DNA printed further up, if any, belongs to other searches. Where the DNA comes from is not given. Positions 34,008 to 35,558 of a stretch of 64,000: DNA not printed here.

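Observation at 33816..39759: Incomplete [NiFe]-hydrogenase maturation set: hypC-hypD-hypE plus a HypF reduced to its Kae1-like domain, with no hydrogenase gene in the window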

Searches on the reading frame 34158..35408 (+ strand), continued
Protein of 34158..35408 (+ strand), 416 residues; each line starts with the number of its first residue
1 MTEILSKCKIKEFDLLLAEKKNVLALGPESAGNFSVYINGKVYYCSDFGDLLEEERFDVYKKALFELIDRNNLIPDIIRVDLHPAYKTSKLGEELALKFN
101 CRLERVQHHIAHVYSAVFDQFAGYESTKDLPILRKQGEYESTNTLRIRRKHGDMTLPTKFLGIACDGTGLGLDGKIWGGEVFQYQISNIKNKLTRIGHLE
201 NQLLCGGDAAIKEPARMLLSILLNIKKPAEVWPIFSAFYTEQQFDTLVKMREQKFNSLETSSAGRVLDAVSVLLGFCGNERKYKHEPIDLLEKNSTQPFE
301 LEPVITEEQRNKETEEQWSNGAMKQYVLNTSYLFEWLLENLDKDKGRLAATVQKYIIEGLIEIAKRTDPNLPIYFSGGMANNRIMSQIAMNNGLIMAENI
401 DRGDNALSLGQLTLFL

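Call 49: get_annotated_region(hit=H1, flank=2500)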
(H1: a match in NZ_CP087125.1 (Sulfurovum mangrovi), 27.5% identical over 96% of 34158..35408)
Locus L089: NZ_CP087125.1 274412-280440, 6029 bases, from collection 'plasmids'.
description: Sulfurovum mangrovi strain ST1-3 plasmid unnamed
organism: Sulfurovum mangrovi (NCBI taxid 2893889)
taxonomy: Bacteria; Campylobacterota; Epsilonproteobacteria; Campylobacterales; Sulfurovaceae; Sulfurovum; Sulfurovum mangrovi
host: -; source: Mangrove sediment,mangrove sediment; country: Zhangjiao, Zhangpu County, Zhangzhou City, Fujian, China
typing (MOB-suite, as given by PLSDB): non-mobilizable
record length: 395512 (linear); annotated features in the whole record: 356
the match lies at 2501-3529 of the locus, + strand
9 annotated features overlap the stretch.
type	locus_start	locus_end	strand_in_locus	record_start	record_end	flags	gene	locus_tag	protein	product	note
CDS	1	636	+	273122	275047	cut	-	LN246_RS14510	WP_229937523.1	hypothetical protein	-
CDS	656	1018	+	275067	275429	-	-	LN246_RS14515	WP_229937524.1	PAS domain-containing protein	-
CDS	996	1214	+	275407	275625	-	-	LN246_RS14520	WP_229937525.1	hypothetical protein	-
CDS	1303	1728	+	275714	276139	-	-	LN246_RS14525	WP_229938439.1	acylphosphatase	-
CDS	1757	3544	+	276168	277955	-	hypF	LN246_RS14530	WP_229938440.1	carbamoyltransferase HypF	GO:0036211 - protein modification process [Evidence IEA]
CDS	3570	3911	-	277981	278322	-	-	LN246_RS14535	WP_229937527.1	hypothetical protein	-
CDS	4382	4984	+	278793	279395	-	istB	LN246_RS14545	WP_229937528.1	IS21-like element helper ATPase IstB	-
CDS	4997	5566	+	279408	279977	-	-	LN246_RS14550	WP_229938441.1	SAM-dependent methyltransferase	-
CDS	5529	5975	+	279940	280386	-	-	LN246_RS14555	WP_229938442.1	DUF4395 family protein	-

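Call 50: get_annotated_region(hit=H2, flank=2500)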
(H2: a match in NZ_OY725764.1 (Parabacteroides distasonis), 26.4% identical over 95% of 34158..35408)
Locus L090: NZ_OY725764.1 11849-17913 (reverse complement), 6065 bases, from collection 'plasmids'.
description: Parabacteroides distasonis strain Parabacteroides distasonis TSDC17.2-1.1 plasmid 19, complete sequence
organism: Parabacteroides distasonis (NCBI taxid 823)
taxonomy: Bacteria; Bacteroidota; Bacteroidia; Bacteroidales; Tannerellaceae; Parabacteroides; Parabacteroides distasonis
host: -; source: -; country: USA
typing (MOB-suite, as given by PLSDB): non-mobilizable
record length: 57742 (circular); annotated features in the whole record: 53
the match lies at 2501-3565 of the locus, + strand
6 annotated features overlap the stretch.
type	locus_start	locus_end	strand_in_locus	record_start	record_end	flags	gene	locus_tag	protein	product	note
CDS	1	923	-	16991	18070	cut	hypD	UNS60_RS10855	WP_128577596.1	hydrogenase formation protein HypD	GO:0036211 - protein modification process [Evidence IEA]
CDS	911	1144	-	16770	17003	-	-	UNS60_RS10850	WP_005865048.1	HypC/HybG/HupF family hydrogenase formation chaperone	-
CDS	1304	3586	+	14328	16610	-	hypF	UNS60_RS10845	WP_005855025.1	carbamoyltransferase HypF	GO:0036211 - protein modification process [Evidence IEA]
CDS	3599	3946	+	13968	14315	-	hypA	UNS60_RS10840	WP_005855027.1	hydrogenase maturation nickel metallochaperone HypA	GO:0036211 - protein modification process [Evidence IEA]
CDS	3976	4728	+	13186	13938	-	hypB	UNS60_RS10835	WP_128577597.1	hydrogenase nickel incorporation protein HypB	GO:0036211 - protein modification process [Evidence IEA]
CDS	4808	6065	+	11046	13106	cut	-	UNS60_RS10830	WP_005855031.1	acetate--CoA ligase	-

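Call 51: get_annotated_region(hit=H5, flank=2500)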
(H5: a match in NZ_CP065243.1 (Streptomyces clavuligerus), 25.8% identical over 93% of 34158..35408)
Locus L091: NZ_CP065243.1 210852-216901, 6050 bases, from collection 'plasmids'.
description: Streptomyces clavuligerus strain F1D35 plasmid pF1D35B, complete sequence
organism: Streptomyces clavuligerus (NCBI taxid 1901)
taxonomy: Bacteria; Actinomycetota; Actinomycetes; Kitasatosporales; Streptomycetaceae; Streptomyces; Streptomyces clavuligerus
host: -; source: cell culture; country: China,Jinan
typing (MOB-suite, as given by PLSDB): non-mobilizable
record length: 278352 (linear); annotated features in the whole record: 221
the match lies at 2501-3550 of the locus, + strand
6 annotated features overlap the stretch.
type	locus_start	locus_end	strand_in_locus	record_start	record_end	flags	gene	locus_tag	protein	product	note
CDS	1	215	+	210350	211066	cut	-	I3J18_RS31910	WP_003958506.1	DUF3865 domain-containing protein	-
CDS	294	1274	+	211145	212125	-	hypE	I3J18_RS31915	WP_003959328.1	hydrogenase expression/formation protein HypE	-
CDS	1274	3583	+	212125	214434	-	hypF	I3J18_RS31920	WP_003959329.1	carbamoyltransferase HypF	GO:0036211 - protein modification process [Evidence IEA]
CDS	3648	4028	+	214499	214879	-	-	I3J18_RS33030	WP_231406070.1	hypothetical protein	-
CDS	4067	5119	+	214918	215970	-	-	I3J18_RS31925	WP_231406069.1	hypothetical protein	-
CDS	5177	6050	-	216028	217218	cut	-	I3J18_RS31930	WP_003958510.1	acyl-CoA dehydrogenase family protein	-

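Call 52: get_annotated_region(hit=H10, flank=2500)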
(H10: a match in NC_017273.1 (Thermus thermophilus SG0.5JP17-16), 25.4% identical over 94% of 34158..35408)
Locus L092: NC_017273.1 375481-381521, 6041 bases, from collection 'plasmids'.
description: Thermus thermophilus SG0.5JP17-16 plasmid pTHTHE1601, complete sequence
organism: Thermus thermophilus SG0.5JP17-16 (NCBI taxid 762633)
taxonomy: Bacteria; Deinococcota; Deinococci; Thermales; Thermaceae; Thermus; Thermus thermophilus; Thermus thermophilus SG0.5JP17-16
host: -; source: -; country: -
typing (MOB-suite, as given by PLSDB): non-mobilizable; replicon rep_cluster_1121; mating-pair formation MPF_T
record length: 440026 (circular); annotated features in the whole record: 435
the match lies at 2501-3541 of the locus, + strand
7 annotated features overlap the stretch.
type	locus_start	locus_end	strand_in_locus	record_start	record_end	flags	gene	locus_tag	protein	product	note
CDS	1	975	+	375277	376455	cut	-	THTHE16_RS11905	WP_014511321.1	SIS domain-containing protein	GO:1901135 - carbohydrate derivative metabolic process [Evidence IEA]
CDS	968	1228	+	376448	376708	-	-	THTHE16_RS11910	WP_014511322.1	Uxx-star family glutaredoxin-like (seleno)protein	-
CDS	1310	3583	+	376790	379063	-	hypF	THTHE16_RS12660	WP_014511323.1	carbamoyltransferase HypF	GO:0036211 - protein modification process [Evidence IEA]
CDS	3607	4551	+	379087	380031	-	-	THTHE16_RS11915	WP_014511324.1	PIG-L family deacetylase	-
CDS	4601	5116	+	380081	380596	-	-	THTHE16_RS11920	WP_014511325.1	sigma-70 family RNA polymerase sigma factor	GO:0006352 - DNA-templated transcription initiation [Evidence IEA]; GO:0006355 - regulation of DNA-templated ...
CDS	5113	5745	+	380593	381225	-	-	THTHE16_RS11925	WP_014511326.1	anti-sigma factor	-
CDS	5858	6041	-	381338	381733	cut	-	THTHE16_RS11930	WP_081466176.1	transposase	GO:0006313 - DNA transposition [Evidence IEA]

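Call 53: get_annotated_region(hit=H24, flank=2500)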
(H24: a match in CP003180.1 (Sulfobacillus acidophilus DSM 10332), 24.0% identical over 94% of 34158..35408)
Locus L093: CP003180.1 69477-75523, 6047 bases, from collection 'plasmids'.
description: Sulfobacillus acidophilus DSM 10332 plasmid, complete sequence
organism: Sulfobacillus acidophilus DSM 10332 (NCBI taxid 679936)
taxonomy: Bacteria; Bacillota; Clostridia; Eubacteriales; Clostridiales Family XVII. Incertae Sedis; Sulfobacillus; Sulfobacillus acidophilus; Sulfobacillus acidophilus DSM 10332
host: -; source: coal spoil heap; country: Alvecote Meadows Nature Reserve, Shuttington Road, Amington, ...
typing (MOB-suite, as given by PLSDB): non-mobilizable
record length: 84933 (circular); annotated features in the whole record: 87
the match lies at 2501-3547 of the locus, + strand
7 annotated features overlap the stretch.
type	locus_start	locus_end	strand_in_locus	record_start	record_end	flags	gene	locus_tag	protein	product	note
CDS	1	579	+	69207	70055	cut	-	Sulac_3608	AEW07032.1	hypothetical protein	-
CDS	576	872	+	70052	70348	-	-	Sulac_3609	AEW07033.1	hypothetical protein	-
CDS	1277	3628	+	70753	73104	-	-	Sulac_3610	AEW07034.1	(NiFe) hydrogenase maturation protein HypF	-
CDS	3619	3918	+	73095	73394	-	-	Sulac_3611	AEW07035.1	hydrogenase assembly chaperone hypC/hupF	-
CDS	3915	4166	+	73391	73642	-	-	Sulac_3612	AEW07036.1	hypothetical protein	-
CDS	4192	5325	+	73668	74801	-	-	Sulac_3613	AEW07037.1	hydrogenase expression/formation protein HypD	-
CDS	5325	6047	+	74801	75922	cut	-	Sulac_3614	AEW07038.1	hydrogenase expression/formation protein HypE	-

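Call 57: search_protein_families(library=ncbifam, proteins=[L019:10131-11402:+, L019:7556-8344:+, L026:16084-17487:-, L060:5129-5404:-, L037:7311-8570:-], max_evalue=0.0001)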
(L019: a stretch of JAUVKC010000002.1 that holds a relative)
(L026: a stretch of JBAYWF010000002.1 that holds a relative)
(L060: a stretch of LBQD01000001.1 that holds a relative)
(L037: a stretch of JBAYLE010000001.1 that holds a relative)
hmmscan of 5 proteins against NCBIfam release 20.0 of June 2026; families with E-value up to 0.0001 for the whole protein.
L019:10131-11402:+ (423 aa): 10 families
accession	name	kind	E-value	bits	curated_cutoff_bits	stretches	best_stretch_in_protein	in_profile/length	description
NF040828.1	sulfhyd_ShyA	equivalog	4.7e-80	269.5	700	1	8-423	3-411/415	NAD(P)-dependent hydrogenase/sulfhydrogenase 2 subunit alpha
NF040832.1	sulfhyd_HydA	equivalog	1.2e-66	225.6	880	1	8-423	5-422/426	NADPH-dependent hydrogenase/sulfhydrogenase 1 subunit alpha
NF041785.2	VhuA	equivalog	3.6e-46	157.6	800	1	8-385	4-406/418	F420-non-reducing hydrogenase Vhu subunit A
TIGR03295.1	frhA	equivalog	1.7e-39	136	392.5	1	6-423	3-395/412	coenzyme F420 hydrogenase subunit alpha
NF045518.1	H2_NiFeSe_large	exception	7.9e-38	130.5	780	2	7-190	3-200/485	NiFeSe hydrogenase large subunit HysA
NF033181.1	NiFeSe_hydrog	equivalog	1.4e-36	126.5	600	2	6-125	2-120/507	nickel-dependent hydrogenase large subunit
NF007778.0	PRK10467.1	equivalog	2.8e-22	78.7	969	1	5-128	2-124/567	hydrogenase 2 large subunit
NF007550.0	PRK10170.1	equivalog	7.4e-17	61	1101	1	5-138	16-146/597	Ni/Fe-hydrogenase large subunit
NF008974.0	PRK12322.1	equivalog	5.7e-06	25.5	522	0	42-187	44-180/366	NADH-quinone oxidoreductase subunit D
NF004739.1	PRK06075.1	equivalog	7.9e-05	21.6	360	0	31-170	27-154/384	NADH-quinone oxidoreductase subunit D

L019:7556-8344:+ (262 aa): 4 families
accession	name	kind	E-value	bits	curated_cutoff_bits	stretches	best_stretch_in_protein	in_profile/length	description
NF040836.1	sulfhyd_HydD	equivalog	4.8e-41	140.7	500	1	6-251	4-252/261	NADPH-dependent hydrogenase/sulfhydrogenase 1 subunit delta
NF040831.1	sulfhyd_ShyD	equivalog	6.6e-40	137.2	460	1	12-244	5-237/240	NAD(P)-dependent hydrogenase/sulfhydrogenase 2 subunit delta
NF045875.1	F420_non_VhuG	exception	2.3e-27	96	450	1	7-175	4-184/286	F420-non-reducing hydrogenase subunit VhuG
TIGR03294.1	FrhG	equivalog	1.5e-15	57.6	245.5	1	8-162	2-148/228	coenzyme F420 hydrogenase subunit gamma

L026:16084-17487:- (467 aa): 22 families
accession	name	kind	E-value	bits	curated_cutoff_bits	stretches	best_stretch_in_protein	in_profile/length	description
NF040763.1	FeFe_hydrog_A6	exception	4.9e-92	309.1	765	2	2-413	2-425/571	NADH-dependent [FeFe] hydrogenase, group A6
NF040762.1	Hydr_FeFe_Clost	exception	5.1e-65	220.2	900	2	2-387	2-398/572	ferredoxin hydrogenase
TIGR02512.1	FeFe_hydrog_A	subfamily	3e-49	167.9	405.95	2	152-416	3-290/375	[FeFe] hydrogenase, group A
TIGR04105.1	FeFe_hydrog_B1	subfamily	3.6e-39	134.7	450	1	156-464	142-458/462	monomeric [FeFe] hydrogenase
NF005745.0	PRK07569.1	equivalog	1.2e-33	116.4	333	1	3-219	6-217/238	bidirectional hydrogenase complex protein HoxU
NF006305.0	PRK08493.1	equivalog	1.3e-29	102.9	591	2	1-168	2-153/819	NADH-quinone oxidoreductase subunit G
TIGR01973.1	NuoG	equivalog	8.1e-28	97.6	470.05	1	3-212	1-201/606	NADH-quinone oxidoreductase subunit NuoG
NF009454.0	PRK12814.1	equivalog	1.5e-19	69.8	916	1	2-105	5-106/657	putative NADPH-dependent glutamate synthase small subunit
NF005895.0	PRK07860.1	equivalog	3.6e-15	55.1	802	1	2-211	19-222/811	NADH-quinone oxidoreductase subunit G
NF006221.0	PRK08348.1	subfamily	2.8e-08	33.5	124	1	155-216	43-99/136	NADH-plastoquinone oxidoreductase subunit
NF040864.1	HgcB_ferredoxin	equivalog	2.3e-07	30.5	99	1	154-213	12-65/93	mercury methylation ferredoxin HgcB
NF043039.1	HgcAB_like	equivalog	3.2e-07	30.3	285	1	150-209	294-349/350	HgcAB-like fusion protein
NF009053.0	PRK12387.1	subfamily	5.1e-07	29.6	204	1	153-213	35-94/180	formate hydrogenlyase complex iron-sulfur subunit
TIGR01971.1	NuoI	subfamily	1.7e-06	27.6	113.05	1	154-214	40-103/121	NADH-quinone oxidoreductase, chain I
NF007012.0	PRK09476.1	equivalog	2.2e-06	27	269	1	156-233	59-134/254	ferredoxin-type protein NapG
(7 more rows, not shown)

L060:5129-5404:- (91 aa): 3 families
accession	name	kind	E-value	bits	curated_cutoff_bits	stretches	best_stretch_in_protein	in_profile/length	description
NF001976.0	PRK00762.1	equivalog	4.5e-09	36.1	146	1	1-79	1-68/124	hydrogenase maturation nickel metallochaperone HypA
TIGR00100.1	hypA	equivalog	3.2e-08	33.6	88.1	1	1-80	1-69/116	hydrogenase maturation nickel metallochaperone HypA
NF003008.0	PRK03824.1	equivalog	5.8e-07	29.5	125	1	1-78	1-67/135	hydrogenase nickel incorporation protein HypA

L037:7311-8570:- (419 aa): 9 families
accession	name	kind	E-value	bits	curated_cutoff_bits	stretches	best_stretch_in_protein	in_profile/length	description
NF040828.1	sulfhyd_ShyA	equivalog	6.3e-76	255.9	700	1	1-419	1-411/415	NAD(P)-dependent hydrogenase/sulfhydrogenase 2 subunit alpha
NF040832.1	sulfhyd_HydA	equivalog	1.8e-71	241.5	880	1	2-419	4-422/426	NADPH-dependent hydrogenase/sulfhydrogenase 1 subunit alpha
NF041785.2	VhuA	equivalog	4.1e-49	167.3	800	1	3-384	4-409/418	F420-non-reducing hydrogenase Vhu subunit A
TIGR03295.1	frhA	equivalog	1.4e-39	136.2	392.5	1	3-419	5-395/412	coenzyme F420 hydrogenase subunit alpha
NF033181.1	NiFeSe_hydrog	equivalog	8.8e-36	123.8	600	2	3-148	4-144/507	nickel-dependent hydrogenase large subunit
NF045518.1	H2_NiFeSe_large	exception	1.8e-35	122.7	780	2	2-177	3-192/485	NiFeSe hydrogenase large subunit HysA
NF007778.0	PRK10467.1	equivalog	2.9e-22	78.7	969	1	3-124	5-125/567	hydrogenase 2 large subunit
NF007550.0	PRK10170.1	equivalog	3e-15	55.7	1101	1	5-122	21-138/597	Ni/Fe-hydrogenase large subunit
NF004739.1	PRK06075.1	equivalog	1.6e-06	27.1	360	1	40-381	41-357/384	NADH-quinone oxidoreductase subunit D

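Call 74: predict_structure(alignment_id=A1)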
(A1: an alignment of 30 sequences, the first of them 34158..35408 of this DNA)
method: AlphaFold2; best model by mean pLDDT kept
length: 416 residues; sequences in the alignment: 30
mean_pLDDT: 87.9   pTM: 0.87
mean pLDDT of the five models: 87.9, 87.8, 87.1, 86.8, 86.2
residues with pLDDT >= 90: 305; 70-90: 60; 50-70: 20; < 50: 31
segments of 3 or more residues with pLDDT < 50: 126-153
pLDDT, mean of each block of 10 residues (from residue 1): 71 84 95 93 92 94 93 95 94 98 96 94 54 39 34 69 92 90 82 91 86 92 97 96 96 91 96 97 94 98 93 53 85 98 98 99 97 96 96 95 95 93
secondary structure, 60 per line:
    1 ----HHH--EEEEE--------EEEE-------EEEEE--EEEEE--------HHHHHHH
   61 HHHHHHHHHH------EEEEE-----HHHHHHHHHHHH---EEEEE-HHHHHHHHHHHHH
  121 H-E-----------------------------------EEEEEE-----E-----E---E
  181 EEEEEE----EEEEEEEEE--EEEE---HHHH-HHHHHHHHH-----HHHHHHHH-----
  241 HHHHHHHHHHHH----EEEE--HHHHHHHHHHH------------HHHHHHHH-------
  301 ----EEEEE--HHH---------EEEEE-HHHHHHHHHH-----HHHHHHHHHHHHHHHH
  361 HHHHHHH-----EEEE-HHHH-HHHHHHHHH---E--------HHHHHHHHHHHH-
elements in order: E10-14 E23-26 E34-38 E41-45 H54-70 E77-81 H87-98 E102-106 H108-121 E159-164 E180-186 E191-199 E202-205 H209-212 H214-222 H228-235 H241-252 E257-260 H263-273 H286-293 E305-309 E324-328 H330-339 H345-367 E373-376 H378-381 H383-391 H404-415
